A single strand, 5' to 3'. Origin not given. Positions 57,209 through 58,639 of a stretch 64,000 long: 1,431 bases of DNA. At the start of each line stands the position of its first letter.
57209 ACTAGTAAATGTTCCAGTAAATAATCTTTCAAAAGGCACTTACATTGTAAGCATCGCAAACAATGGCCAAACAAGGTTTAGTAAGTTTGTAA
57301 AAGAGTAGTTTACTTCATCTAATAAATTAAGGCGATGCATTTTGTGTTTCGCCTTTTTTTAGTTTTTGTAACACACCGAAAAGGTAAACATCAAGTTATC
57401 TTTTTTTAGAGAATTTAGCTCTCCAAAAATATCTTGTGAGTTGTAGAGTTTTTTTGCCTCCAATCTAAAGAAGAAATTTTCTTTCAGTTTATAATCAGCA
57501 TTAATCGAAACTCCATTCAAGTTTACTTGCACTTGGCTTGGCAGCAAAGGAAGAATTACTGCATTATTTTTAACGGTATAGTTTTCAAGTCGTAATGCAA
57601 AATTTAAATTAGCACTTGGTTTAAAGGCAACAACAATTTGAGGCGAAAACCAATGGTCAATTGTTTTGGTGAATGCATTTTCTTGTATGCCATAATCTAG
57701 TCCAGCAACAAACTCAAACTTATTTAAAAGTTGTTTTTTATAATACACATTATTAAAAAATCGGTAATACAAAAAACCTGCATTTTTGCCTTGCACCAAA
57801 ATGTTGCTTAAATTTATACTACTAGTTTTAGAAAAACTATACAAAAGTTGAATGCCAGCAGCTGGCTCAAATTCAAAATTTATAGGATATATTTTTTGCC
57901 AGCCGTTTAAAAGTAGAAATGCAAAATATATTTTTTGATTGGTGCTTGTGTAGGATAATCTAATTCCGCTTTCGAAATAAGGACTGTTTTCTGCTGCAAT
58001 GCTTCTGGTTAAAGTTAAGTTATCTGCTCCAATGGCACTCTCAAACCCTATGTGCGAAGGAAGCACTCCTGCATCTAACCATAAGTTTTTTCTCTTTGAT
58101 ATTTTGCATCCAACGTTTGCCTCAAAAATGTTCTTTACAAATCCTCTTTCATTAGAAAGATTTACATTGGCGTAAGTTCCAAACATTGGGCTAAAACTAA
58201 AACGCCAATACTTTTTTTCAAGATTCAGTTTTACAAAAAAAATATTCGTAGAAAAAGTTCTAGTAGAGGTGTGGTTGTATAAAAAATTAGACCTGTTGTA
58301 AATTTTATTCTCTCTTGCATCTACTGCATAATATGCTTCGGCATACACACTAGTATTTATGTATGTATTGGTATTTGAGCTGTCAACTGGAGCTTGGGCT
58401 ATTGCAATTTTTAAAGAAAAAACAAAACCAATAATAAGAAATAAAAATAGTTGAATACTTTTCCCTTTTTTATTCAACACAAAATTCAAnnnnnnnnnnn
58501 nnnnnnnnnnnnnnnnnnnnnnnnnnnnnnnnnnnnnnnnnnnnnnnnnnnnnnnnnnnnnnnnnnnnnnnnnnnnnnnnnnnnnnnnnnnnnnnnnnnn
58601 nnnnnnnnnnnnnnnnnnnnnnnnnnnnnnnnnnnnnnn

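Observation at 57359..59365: Orphan cyanophycinase-like S51 peptidase paired with an outer-membrane beta-barrel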

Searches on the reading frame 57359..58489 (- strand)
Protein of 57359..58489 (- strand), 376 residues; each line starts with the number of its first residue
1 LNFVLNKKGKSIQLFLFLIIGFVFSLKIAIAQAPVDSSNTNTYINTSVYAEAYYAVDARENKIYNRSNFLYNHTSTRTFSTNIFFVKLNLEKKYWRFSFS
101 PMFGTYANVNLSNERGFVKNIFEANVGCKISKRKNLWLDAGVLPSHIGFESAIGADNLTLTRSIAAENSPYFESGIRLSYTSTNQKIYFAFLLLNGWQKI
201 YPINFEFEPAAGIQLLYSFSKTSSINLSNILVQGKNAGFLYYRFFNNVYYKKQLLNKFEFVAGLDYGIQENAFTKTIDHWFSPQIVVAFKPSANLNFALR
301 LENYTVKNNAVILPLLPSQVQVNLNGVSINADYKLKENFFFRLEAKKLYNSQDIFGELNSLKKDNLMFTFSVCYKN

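Call 3: search_protein_families(library=pfam, proteins=[window:57359-58489:-], max_evalue=0.01)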
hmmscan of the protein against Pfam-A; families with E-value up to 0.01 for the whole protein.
window:57359-58489:- (376 aa): 1 family
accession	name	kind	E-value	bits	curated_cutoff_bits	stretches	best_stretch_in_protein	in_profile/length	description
PF07642.17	BBP2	-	1.2e-60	206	26.2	1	44-374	2-337/339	Putative beta-barrel porin-2, OmpL-like. bbp2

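Call 4: search_protein_families(library=ncbifam, proteins=[window:57359-58489:-], max_evalue=0.01)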
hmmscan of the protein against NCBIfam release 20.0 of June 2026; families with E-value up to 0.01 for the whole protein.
window:57359-58489:- (376 aa): 0 families

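Call 29: find_homologous_proteins(query=window:57359-58489:-, max_evalue=0.00001)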
Query window:57359-58489:- (376 aa): 3602 proteins with E <= 0.00001 among 6702 candidates; the best 120 are listed.
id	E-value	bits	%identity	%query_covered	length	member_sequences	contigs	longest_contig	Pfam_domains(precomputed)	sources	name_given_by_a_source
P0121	3.2e-236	801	98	99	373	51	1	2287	PF07642.18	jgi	jgi:hypothetical protein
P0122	2.0e-209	713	86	99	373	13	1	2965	PF07642.18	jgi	-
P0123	1.4e-205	701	84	99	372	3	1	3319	PF07642.18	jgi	jgi:hypothetical protein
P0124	2.0e-148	513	64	98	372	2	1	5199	PF07642.18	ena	-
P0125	4.2e-75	272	42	95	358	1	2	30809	PF07642.18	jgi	jgi:hypothetical protein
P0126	1.2e-71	260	41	91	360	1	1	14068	PF07642.18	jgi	jgi:hypothetical protein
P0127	3.6e-71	259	41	90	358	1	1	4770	PF07642.18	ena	-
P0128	3.6e-71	259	42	90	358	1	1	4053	PF07642.18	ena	-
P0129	8.0e-71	257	41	90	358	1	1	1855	PF07642.18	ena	-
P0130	1.1e-70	257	41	90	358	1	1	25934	PF07642.18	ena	-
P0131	6.5e-70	254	40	90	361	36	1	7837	PF07642.18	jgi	-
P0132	7.2e-70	254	41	92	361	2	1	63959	PF07642.18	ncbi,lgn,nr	ncbi:MAG: porin [bacterium]|nr:porin [bacterium]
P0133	8.1e-70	254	41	90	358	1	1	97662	PF07642.18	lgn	-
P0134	9.3e-70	254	41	94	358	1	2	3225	PF07642.18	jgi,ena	jgi:hypothetical protein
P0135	1.6e-69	253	39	93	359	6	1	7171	PF07642.18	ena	-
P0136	2.6e-69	253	40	95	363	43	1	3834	PF07642.18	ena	-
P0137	2.8e-69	252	40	90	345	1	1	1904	PF07642.18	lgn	-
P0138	2.8e-69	252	45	88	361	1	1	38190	PF07642.18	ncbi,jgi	jgi:hypothetical protein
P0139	3.6e-69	252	40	96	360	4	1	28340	PF07642.18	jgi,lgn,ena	-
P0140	3.7e-69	252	39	90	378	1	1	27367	PF07642.18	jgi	jgi:hypothetical protein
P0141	3.8e-69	252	39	93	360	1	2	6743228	PF07642.18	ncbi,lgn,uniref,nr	ncbi:MAG: porin [Candidatus Pseudobacter hemicellulosilyticus]|uniref:Porin n=1 Tax=Candidatus Pseud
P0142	4.4e-69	252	39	95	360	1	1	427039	PF07642.18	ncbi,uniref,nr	ncbi:porin [Dyadobacter sp. CY323]|uniref:porin n=1 Tax=Dyadobacter sp. CY323 TaxID=2907302 RepID=UP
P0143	5.3e-69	251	40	93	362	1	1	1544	PF07642.18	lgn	-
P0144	5.3e-69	251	39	94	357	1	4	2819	PF07642.18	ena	-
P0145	5.5e-69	251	40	95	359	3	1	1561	PF07642.18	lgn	-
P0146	6.2e-69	251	40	96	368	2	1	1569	PF07642.18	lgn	-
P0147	7.6e-69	251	41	90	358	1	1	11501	PF07642.18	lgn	-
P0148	8.9e-69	251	41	86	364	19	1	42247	PF07642.18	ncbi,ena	-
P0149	9.7e-69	251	39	86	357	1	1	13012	PF07642.18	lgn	-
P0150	1.1e-68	250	43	82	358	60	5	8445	PF07642.18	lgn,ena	-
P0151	1.3e-68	250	39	90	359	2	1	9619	PF07642.18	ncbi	-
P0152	1.3e-68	250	38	97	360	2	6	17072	PF07642.18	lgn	-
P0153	1.3e-68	250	40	95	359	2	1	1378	PF07642.18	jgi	jgi:hypothetical protein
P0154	1.4e-68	250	39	92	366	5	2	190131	PF07642.18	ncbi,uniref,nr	ncbi:porin [Haoranjiania flava]|uniref:Porin n=1 Tax=Haoranjiania flava TaxID=1856322 RepID=A0AAE3LM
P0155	1.9e-68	250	41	91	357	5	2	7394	PF07642.18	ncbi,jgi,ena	jgi:hypothetical protein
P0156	2.0e-68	250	42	92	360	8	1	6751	PF07642.18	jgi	jgi:hypothetical protein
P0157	2.2e-68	249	39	95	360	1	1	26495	PF07642.18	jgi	jgi:hypothetical protein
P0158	2.3e-68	249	38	94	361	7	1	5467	PF07642.18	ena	-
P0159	2.3e-68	249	38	94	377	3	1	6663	PF07642.18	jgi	jgi:hypothetical protein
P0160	3.2e-68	249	41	91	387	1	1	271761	PF07642.18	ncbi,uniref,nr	ncbi:hypothetical protein GCM10011506_31150 [Marivirga lumbricoides]|uniref:Porin n=1 Tax=Marivirga 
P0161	3.4e-68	249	41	90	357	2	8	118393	PF07642.18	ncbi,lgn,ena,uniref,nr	ncbi:porin [Hydrotalea sp.]|uniref:porin n=1 Tax=Hydrotalea sp. TaxID=2881279 RepID=UPI002623F762|nr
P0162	3.5e-68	249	39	96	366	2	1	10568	PF07642.18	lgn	-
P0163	3.6e-68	249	41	92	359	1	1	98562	PF07642.18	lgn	-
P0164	3.6e-68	249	40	94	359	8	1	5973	PF07642.18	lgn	-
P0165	4.2e-68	249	39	95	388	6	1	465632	PF07642.18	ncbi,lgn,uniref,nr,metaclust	ncbi:Putative beta-barrel porin-2, OmpL-like. bbp2 [Dyadobacter koreensis]|uniref:Putative beta-barr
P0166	4.6e-68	248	43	82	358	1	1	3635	PF07642.18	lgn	-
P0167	6.2e-68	248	43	82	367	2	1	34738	PF07642.18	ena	-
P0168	6.5e-68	248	42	85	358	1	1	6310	PF07642.18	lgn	-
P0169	7.4e-68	248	40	93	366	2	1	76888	PF07642.18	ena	-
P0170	7.4e-68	248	37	94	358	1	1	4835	PF07642.18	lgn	-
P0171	7.7e-68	248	39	88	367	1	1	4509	PF07642.18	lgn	-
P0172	7.9e-68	248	40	95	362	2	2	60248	PF07642.18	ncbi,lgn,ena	-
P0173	1.1e-67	247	41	96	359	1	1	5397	PF07642.18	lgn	-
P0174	1.1e-67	247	41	87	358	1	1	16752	PF07642.18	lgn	-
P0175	1.2e-67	247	39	93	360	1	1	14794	PF07642.18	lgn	-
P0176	1.4e-67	247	40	93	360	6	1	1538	PF07642.18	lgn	-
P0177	1.4e-67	247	43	82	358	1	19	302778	PF07642.18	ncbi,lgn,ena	-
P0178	1.8e-67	246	39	97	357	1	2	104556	PF07642.18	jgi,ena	-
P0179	2.4e-67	246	38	94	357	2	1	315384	PF07642.18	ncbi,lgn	-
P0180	2.7e-67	246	40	90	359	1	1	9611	PF07642.18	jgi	jgi:hypothetical protein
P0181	2.7e-67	246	40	87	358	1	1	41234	PF07642.18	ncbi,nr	ncbi:outer membrane protein [Flavobacterium sp. JRM]|nr:outer membrane protein [Flavobacterium sp. J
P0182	2.7e-67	246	39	95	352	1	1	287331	PF07642.18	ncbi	ncbi:porin [Emticicia fontis]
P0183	3.1e-67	246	42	82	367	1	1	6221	PF07642.18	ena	-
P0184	3.3e-67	246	39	95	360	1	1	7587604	PF07642.18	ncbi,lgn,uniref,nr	ncbi:porin [Dyadobacter sp. NIV53]|uniref:porin n=1 Tax=Dyadobacter sp. NIV53 TaxID=2861765 RepID=UP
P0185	3.4e-67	246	39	91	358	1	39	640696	PF07642.18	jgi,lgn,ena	-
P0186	3.6e-67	245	40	87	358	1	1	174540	PF07642.18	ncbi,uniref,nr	ncbi:porin [Flavobacterium sp. LS1R47]|uniref:Porin n=1 Tax=Flavobacterium frigoritolerans TaxID=298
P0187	3.7e-67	245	40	87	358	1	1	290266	PF07642.18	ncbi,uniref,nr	ncbi:porin [Flavobacterium sp. PL02]|uniref:porin n=1 Tax=Flavobacterium sp. PL02 TaxID=3088354 RepI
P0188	3.8e-67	245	40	87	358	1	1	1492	PF07642.18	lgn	-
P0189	3.9e-67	245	39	95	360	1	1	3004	PF07642.18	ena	-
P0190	4.0e-67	245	41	85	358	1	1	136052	PF07642.18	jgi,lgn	-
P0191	4.1e-67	245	40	87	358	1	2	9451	PF07642.18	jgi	jgi:hypothetical protein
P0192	4.4e-67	245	40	87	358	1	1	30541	PF07642.18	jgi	jgi:hypothetical protein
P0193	4.6e-67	245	40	90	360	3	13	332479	PF07642.18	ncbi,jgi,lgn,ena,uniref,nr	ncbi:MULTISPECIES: porin [Sphingobacterium]|uniref:porin n=1 Tax=Sphingobacterium TaxID=28453 RepID=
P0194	4.7e-67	245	40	94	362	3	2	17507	PF07642.18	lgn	-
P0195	4.8e-67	245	40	87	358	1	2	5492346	PF07642.18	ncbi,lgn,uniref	ncbi:porin [Flavobacterium sp. PS2]|uniref:porin n=1 Tax=Flavobacterium sp. PS2 TaxID=3384157 RepID=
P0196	5.2e-67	245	42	90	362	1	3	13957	PF07642.18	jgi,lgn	jgi:hypothetical protein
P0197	5.3e-67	245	40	87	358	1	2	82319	PF07642.18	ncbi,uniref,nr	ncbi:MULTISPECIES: porin [unclassified Flavobacterium]|uniref:porin n=1 Tax=unclassified Flavobacter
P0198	5.3e-67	245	41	85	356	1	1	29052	PF07642.18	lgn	-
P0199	5.4e-67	245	41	87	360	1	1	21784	PF07642.18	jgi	jgi:hypothetical protein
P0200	5.9e-67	245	41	88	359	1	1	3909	PF07642.18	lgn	-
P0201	6.5e-67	245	38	97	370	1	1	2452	PF07642.18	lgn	-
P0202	6.7e-67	245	39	95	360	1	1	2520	PF07642.18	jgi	jgi:hypothetical protein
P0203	7.2e-67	244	40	87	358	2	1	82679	PF07642.18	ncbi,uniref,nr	ncbi:porin [Flavobacterium sp. ALJ2]|uniref:porin n=1 Tax=Flavobacterium sp. ALJ2 TaxID=2786960 RepI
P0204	7.6e-67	244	40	93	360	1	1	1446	PF07642.18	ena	-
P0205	7.9e-67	244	41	87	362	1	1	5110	PF07642.18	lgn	-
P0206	8.3e-67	244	42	92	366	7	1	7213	PF07642.18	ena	-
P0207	8.9e-67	244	39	91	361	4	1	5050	PF07642.18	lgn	-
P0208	9.3e-67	244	40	86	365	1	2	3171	PF07642.18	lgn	-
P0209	9.4e-67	244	42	90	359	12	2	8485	PF07642.18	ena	-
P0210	9.7e-67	244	41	87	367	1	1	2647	PF07642.18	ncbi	-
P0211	1.1e-66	244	43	86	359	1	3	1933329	PF07642.18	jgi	-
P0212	1.1e-66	244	41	87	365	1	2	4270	PF07642.18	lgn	-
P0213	1.2e-66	244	39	88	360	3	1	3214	PF07642.18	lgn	-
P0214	1.3e-66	244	40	96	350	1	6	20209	PF07642.18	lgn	-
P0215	1.3e-66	244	40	93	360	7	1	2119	PF07642.18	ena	-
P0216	1.4e-66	244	40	87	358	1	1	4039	PF07642.18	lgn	-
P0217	1.4e-66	244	43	86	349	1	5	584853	PF07642.18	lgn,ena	-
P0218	1.5e-66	243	43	86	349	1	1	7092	PF07642.18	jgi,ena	-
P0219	1.6e-66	243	38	95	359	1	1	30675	PF07642.18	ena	-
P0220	2.1e-66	243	39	88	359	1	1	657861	PF07642.18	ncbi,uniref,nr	ncbi:porin [Sphingobacterium olei]|uniref:Porin n=1 Tax=Sphingobacterium olei TaxID=2571155 RepID=A0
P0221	2.6e-66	243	37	97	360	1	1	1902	PF07642.18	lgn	-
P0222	2.6e-66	243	40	87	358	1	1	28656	PF07642.18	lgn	-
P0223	2.6e-66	243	40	90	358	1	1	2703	PF07642.18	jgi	jgi:Putative beta-barrel porin-2, OmpL-like. bbp2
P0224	2.9e-66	242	40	87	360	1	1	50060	PF07642.18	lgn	-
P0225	3.0e-66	242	38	95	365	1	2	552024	PF07642.18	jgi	jgi:hypothetical protein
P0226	3.0e-66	242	38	96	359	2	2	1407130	PF07642.18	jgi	jgi:hypothetical protein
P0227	3.1e-66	242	40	87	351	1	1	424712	PF07642.18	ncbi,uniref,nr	ncbi:porin [Emticicia sp. TH156]|uniref:porin n=1 Tax=Emticicia sp. TH156 TaxID=2067454 RepID=UPI000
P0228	3.1e-66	242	38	86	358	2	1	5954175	PF07642.18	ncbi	-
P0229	3.2e-66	242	40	89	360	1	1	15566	PF07642.18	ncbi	ncbi:porin [soil metagenome]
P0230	3.4e-66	242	38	96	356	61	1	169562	PF07642.18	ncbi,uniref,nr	ncbi:porin [Flectobacillus sp. BAB-3569]|uniref:porin n=1 Tax=Flectobacillus sp. BAB-3569 TaxID=1509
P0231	3.5e-66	242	39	87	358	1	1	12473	PF07642.18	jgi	jgi:hypothetical protein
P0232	4.0e-66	242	39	95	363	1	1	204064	PF07642.18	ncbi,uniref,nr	ncbi:porin [Dyadobacter sp. LHD-138]|uniref:porin n=1 Tax=Dyadobacter sp. LHD-138 TaxID=3071413 RepI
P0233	4.2e-66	242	39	95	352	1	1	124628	PF07642.18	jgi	jgi:Putative beta-barrel porin-2, OmpL-like. bbp2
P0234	4.3e-66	242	40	88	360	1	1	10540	PF07642.18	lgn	-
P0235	4.4e-66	242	41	90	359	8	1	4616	PF07642.18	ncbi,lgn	-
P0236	4.7e-66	242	39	93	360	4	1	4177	PF07642.18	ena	-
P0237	4.9e-66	242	42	89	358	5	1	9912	PF07642.18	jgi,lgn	-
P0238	5.0e-66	242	40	95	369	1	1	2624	PF07642.18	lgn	-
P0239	5.6e-66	242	38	95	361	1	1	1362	PF07642.18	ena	-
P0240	5.8e-66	241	39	88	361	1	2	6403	PF07642.18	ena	-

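Call 30: find_encoding_contigs(protein=P0195, flank=6000, max_places=1)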
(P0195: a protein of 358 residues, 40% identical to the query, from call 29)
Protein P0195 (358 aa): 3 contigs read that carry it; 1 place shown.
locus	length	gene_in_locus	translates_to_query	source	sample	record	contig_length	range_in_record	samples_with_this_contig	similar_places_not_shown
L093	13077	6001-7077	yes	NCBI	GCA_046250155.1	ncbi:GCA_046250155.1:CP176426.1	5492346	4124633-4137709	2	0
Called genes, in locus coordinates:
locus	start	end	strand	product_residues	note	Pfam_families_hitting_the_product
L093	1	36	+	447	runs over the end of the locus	PF00072:Response_reg, PF00158:Sigma54_activat, PF14532:Sigma54_activ_2, PF00004:AAA (weak), PF07724:AAA_2 (weak), PF07728:AAA_5, PF25601:AAA_lid_14, PF02954:HTH_8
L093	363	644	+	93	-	PF24722:DUF7674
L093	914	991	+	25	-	PF09604:Potass_KdpF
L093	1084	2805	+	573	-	PF03814:KdpA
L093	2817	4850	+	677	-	PF00122:E1-E2_ATPase, PF00702:Hydrolase, PF08282:Hydrolase_3 (faint)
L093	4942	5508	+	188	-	PF02669:KdpC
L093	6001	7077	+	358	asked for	PF07642:BBP2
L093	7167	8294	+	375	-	PF02702:KdpD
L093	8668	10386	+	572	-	PF00672:HAMP, PF00989:PAS, PF13426:PAS_9 (weak), PF00512:HisKA, PF02518:HATPase_c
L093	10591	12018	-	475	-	PF03315:SDH_beta, PF03313:SDH_alpha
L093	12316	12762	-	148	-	PF02627:CMD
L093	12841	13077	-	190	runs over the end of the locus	PF00027:cNMP_binding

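Call 31: find_encoding_contigs(protein=P0184, flank=6000, max_places=1)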
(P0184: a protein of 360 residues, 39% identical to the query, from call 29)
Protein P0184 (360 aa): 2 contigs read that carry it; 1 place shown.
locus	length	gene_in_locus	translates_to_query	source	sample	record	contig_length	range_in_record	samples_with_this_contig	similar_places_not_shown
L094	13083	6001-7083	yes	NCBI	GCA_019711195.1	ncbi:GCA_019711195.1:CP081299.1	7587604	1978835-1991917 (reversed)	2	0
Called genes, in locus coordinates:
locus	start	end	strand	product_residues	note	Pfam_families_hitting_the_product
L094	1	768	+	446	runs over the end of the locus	PF00072:Response_reg, PF01078:Mg_chelatase (faint), PF00158:Sigma54_activat, PF14532:Sigma54_activ_2, PF00004:AAA (weak), PF07728:AAA_5, PF25601:AAA_lid_14, PF02954:HTH_8, +1 more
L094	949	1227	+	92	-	PF24722:DUF7674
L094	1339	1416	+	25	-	PF09604:Potass_KdpF (weak)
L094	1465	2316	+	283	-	PF03814:KdpA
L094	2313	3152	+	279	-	PF03814:KdpA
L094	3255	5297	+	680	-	PF00122:E1-E2_ATPase, PF00702:Hydrolase, PF08282:Hydrolase_3 (faint)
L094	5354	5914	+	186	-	PF02669:KdpC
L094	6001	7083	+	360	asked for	PF07642:BBP2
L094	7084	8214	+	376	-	PF02702:KdpD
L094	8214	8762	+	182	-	PF12729:4HB_MCP_1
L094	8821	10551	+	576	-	PF00672:HAMP, PF00989:PAS, PF13426:PAS_9 (weak), PF00512:HisKA, PF02518:HATPase_c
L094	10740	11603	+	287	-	PF24722:DUF7674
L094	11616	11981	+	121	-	-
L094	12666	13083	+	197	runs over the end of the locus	-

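Call 32: find_encoding_contigs(protein=P0125, flank=6000, max_places=2)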
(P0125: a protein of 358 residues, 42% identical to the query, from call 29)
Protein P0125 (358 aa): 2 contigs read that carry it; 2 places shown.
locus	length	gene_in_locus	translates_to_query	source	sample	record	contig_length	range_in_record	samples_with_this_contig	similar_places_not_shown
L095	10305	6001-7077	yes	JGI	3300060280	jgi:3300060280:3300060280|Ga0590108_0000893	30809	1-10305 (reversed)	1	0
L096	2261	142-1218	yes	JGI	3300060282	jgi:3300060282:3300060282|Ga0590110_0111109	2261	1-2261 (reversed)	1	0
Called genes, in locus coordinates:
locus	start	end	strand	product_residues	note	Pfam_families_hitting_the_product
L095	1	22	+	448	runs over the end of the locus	PF00072:Response_reg, PF00158:Sigma54_activat, PF14532:Sigma54_activ_2, PF00004:AAA (weak), PF07724:AAA_2 (weak), PF07728:AAA_5 (weak), PF25601:AAA_lid_14, PF02954:HTH_8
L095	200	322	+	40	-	-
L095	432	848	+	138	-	PF24722:DUF7674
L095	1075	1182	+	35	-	-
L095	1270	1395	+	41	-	-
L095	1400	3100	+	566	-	PF03814:KdpA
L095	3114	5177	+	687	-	PF00122:E1-E2_ATPase, PF00702:Hydrolase, PF08282:Hydrolase_3 (faint)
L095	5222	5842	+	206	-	PF02669:KdpC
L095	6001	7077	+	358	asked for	PF07642:BBP2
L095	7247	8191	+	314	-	PF01544:CorA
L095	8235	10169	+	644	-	PF02705:K_trans, PF22776:K_trans_C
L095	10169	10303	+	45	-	?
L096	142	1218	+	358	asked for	PF07642:BBP2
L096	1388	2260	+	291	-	?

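Call 53: find_encoding_contigs(protein=P0124, flank=6000, max_places=3)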
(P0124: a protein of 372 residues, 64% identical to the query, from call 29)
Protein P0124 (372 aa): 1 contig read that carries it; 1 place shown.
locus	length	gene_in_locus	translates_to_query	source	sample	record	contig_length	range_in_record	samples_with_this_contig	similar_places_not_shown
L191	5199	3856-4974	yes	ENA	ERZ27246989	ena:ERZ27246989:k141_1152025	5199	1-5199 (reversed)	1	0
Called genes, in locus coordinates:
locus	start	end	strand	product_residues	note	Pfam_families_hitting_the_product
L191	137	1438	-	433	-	PF00144:Beta-lactamase, PF18962:Por_Secre_tail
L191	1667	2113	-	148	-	PF01281:Ribosomal_L9_N, PF03948:Ribosomal_L9_C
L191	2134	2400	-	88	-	PF01084:Ribosomal_S18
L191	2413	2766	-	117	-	PF01250:Ribosomal_S6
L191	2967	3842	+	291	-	PF03575:Peptidase_S51, PF01174:SNO (weak)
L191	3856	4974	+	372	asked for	PF07642:BBP2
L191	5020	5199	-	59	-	?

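Call 56: search_solved_structures(query=window:57359-58489:-, max_evalue=1)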
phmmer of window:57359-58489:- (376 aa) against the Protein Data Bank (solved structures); distinct sequences matched with E-value up to 1: 0.
